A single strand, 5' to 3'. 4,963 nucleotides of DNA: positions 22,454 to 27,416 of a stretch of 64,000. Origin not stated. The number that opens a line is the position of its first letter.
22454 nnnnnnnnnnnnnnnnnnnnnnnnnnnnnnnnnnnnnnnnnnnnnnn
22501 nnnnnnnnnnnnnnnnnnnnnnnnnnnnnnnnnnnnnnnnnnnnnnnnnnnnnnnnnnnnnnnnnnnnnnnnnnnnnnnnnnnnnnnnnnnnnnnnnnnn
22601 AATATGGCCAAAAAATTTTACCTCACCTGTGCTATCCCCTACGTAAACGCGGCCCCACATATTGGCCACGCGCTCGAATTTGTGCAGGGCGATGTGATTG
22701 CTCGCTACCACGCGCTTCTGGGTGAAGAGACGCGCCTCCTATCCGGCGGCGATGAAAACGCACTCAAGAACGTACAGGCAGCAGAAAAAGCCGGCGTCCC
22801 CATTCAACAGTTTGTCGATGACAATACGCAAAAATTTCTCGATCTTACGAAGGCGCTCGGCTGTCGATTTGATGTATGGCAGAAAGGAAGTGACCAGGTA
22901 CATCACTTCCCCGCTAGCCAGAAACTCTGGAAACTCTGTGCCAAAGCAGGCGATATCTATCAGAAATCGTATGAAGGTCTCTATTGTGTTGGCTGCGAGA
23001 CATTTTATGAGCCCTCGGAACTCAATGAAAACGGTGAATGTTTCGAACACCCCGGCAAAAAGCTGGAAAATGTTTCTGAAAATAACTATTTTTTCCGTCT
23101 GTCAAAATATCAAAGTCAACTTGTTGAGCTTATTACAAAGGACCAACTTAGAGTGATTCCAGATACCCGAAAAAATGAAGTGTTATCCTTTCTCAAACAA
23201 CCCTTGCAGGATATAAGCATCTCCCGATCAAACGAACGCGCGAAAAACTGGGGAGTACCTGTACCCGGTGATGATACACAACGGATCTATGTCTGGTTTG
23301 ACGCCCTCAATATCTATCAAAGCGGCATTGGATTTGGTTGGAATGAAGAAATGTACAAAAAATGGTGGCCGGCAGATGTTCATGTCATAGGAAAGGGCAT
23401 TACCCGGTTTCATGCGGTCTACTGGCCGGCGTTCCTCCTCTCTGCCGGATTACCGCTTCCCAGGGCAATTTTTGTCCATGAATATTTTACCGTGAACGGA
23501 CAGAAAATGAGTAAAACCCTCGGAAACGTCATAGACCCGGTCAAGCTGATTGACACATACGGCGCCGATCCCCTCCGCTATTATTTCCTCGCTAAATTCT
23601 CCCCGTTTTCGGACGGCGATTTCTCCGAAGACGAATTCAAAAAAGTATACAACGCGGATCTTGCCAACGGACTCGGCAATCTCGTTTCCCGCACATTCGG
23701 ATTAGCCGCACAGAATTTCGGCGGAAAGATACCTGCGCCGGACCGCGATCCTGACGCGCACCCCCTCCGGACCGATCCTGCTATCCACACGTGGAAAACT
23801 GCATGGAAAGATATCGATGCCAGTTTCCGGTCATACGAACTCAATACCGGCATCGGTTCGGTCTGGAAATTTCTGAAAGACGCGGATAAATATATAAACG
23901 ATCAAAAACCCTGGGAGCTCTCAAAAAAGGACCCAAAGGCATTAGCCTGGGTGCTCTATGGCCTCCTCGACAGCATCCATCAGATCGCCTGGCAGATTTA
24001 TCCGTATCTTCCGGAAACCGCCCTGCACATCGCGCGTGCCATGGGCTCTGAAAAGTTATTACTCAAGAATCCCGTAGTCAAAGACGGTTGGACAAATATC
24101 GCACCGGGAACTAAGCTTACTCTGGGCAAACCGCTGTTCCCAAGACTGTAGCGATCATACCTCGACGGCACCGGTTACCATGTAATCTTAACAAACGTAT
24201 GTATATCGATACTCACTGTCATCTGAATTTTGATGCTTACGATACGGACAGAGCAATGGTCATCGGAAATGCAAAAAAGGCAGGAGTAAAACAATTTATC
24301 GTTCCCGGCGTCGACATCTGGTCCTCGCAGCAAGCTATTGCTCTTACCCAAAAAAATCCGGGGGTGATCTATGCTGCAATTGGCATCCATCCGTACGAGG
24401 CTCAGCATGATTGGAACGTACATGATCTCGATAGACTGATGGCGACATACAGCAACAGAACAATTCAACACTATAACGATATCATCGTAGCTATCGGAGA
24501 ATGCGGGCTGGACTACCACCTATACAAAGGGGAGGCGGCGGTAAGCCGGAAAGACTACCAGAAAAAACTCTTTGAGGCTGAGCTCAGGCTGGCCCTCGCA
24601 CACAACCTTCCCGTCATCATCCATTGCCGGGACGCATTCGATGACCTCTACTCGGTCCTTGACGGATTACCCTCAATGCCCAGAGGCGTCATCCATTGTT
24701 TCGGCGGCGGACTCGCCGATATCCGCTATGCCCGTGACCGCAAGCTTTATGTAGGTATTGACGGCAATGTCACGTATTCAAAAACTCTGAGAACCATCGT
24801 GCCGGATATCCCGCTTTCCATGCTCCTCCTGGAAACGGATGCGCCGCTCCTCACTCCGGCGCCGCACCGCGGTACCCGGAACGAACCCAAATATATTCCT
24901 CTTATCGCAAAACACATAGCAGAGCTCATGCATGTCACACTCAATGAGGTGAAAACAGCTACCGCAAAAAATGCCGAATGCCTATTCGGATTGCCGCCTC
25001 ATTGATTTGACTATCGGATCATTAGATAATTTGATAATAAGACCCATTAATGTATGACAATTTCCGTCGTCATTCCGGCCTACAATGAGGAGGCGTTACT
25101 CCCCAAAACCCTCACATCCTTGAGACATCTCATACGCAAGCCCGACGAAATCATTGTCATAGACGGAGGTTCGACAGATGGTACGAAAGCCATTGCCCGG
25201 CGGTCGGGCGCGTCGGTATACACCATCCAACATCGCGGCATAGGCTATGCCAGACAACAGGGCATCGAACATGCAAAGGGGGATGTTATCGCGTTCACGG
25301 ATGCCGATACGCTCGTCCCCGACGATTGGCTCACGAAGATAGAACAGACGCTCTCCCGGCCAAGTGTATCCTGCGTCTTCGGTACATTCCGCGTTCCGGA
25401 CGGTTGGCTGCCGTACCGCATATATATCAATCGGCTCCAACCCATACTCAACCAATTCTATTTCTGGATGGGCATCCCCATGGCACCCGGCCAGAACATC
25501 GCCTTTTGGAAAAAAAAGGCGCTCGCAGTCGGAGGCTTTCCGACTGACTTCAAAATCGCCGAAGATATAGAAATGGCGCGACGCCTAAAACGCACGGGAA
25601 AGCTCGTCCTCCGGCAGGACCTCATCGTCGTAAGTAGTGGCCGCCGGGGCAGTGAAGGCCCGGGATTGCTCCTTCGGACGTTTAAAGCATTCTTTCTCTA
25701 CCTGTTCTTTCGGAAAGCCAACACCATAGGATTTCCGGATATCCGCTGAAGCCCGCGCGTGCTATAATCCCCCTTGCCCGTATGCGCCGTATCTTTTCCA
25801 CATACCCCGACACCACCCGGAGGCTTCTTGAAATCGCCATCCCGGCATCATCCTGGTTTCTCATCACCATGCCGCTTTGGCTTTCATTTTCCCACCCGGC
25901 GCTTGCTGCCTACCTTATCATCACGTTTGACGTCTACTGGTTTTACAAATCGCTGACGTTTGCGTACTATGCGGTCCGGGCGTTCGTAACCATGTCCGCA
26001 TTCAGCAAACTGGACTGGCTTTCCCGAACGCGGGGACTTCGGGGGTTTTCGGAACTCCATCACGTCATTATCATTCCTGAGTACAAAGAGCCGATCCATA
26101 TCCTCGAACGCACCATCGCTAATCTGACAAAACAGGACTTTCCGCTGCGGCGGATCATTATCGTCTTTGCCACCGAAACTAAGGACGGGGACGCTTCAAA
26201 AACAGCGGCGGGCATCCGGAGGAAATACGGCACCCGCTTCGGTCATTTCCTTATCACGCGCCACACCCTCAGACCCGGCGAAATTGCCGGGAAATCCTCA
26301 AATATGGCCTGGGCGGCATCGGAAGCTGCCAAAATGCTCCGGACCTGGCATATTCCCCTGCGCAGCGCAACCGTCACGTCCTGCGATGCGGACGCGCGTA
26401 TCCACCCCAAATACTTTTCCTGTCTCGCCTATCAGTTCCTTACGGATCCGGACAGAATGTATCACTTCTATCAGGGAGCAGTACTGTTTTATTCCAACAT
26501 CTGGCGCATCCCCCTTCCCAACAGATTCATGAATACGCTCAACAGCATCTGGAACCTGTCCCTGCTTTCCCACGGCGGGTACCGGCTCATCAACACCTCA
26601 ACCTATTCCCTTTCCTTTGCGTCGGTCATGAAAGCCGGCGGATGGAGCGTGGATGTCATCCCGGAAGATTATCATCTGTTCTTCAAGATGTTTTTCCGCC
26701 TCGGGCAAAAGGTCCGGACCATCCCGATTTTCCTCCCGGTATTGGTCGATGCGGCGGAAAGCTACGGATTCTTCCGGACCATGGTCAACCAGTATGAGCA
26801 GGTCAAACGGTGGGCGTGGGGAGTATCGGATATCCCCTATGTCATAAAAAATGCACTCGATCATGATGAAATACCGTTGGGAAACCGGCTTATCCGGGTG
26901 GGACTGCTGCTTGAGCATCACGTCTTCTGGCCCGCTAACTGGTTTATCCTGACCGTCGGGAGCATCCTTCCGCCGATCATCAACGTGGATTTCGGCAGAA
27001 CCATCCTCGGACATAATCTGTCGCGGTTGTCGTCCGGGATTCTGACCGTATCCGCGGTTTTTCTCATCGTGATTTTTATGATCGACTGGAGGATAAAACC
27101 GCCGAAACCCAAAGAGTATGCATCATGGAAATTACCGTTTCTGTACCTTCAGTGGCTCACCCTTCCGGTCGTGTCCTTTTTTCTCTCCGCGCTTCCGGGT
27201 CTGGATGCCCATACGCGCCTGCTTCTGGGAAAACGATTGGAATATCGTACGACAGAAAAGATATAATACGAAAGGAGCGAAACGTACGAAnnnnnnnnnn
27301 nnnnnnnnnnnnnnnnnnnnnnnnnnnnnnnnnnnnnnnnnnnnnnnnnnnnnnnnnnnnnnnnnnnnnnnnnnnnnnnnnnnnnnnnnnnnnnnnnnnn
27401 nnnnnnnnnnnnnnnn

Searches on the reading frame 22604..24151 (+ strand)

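Call 44: search_protein_families(library=pfam, proteins=[window:22604-24151:+], max_evalue=0.001)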
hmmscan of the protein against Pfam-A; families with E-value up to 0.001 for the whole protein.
window:22604-24151:+ (515 aa): 5 families
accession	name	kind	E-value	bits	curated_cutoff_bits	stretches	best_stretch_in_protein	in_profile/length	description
PF09334.17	tRNA-synt_1g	-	1.4e-92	310.9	20.1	1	6-364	2-390/391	tRNA synthetases class I (M)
PF00133.28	tRNA-synt_1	-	3.9e-25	88.9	22.7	2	229-329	300-403/414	tRNA synthetases class I (I, L, M and V)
PF01406.26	tRNA-synt_1e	-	4.4e-11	43.1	27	1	290-347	241-298/301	tRNA synthetases class I (C) catalytic domain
PF19303.5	Anticodon_3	-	4.7e-05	23.7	23.5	1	428-513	49-133/152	Anticodon binding domain of methionyl tRNA ligase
PF08264.19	Anticodon_1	-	0.00069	19.9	25.1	0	397-490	8-103/148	Anticodon-binding domain of tRNA ligase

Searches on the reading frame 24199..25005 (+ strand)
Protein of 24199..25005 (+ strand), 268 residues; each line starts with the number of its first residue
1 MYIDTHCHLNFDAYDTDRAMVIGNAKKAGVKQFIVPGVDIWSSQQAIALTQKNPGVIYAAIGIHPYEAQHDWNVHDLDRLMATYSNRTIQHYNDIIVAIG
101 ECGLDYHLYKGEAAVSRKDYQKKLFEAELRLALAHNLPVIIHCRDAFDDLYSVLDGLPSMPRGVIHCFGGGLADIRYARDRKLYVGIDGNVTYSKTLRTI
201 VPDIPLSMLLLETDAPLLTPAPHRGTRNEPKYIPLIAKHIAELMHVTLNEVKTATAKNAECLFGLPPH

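Call 44: search_protein_families(library=pfam, proteins=[window:24199-25005:+], max_evalue=0.001)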
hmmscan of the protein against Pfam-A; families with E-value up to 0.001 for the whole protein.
window:24199-25005:+ (268 aa): 1 family
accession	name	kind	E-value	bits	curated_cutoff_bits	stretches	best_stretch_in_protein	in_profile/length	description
PF01026.27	TatD_DNase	-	4.6e-69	233.1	27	1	3-264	1-253/253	TatD related DNase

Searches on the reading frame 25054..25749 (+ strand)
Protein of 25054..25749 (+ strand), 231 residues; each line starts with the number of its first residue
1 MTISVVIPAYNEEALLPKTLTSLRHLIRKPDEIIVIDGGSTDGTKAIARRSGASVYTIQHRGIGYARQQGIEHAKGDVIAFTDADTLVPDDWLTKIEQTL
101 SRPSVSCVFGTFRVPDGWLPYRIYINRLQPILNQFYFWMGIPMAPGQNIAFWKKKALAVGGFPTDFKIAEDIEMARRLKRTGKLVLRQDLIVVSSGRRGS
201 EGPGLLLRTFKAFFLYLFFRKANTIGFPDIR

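Call 44: search_protein_families(library=pfam, proteins=[window:25054-25749:+], max_evalue=0.001)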
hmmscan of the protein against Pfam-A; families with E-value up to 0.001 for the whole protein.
window:25054-25749:+ (231 aa): 5 families
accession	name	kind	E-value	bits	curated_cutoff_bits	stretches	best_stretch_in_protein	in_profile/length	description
PF00535.33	Glycos_transf_2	-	4.8e-32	111.7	23.3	1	4-154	1-162/168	Glycosyl transferase family 2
PF13641.12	Glyco_tranf_2_3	-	1.5e-12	48.4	27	1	3-182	3-198/230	Glycosyltransferase like family 2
PF10111.15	Glyco_tranf_2_2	-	1.8e-09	37.9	27.3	1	4-98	1-104/276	Glycosyltransferase like family 2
PF13506.12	Glyco_transf_21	-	9.1e-09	35.5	21.7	1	68-185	23-144/174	Glycosyl transferase family 21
PF13632.12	Glyco_trans_2_3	-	7.6e-06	26.3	27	1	79-183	2-111/198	Glycosyl transferase family group 2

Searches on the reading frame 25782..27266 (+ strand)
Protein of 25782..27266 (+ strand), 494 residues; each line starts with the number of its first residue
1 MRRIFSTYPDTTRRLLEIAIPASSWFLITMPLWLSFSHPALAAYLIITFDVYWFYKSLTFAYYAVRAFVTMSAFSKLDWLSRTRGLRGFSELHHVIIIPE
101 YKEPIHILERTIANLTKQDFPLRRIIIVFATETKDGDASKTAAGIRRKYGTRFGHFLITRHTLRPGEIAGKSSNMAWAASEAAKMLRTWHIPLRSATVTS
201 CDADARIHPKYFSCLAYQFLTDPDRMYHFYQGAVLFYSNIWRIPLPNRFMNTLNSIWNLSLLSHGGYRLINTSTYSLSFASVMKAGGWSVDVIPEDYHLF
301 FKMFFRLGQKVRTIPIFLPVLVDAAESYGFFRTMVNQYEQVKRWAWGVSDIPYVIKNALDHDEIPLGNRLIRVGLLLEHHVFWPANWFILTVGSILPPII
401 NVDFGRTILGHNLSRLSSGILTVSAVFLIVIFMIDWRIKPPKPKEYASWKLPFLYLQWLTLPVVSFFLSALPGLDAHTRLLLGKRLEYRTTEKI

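Call 44: search_protein_families(library=pfam, proteins=[window:25782-27266:+], max_evalue=0.001)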
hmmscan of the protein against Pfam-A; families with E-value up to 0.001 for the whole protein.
window:25782-27266:+ (494 aa): 1 family
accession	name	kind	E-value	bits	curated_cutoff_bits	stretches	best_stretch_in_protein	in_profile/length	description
PF13632.12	Glyco_trans_2_3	-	2.5e-09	37.7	27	1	199-398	3-176/198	Glycosyl transferase family group 2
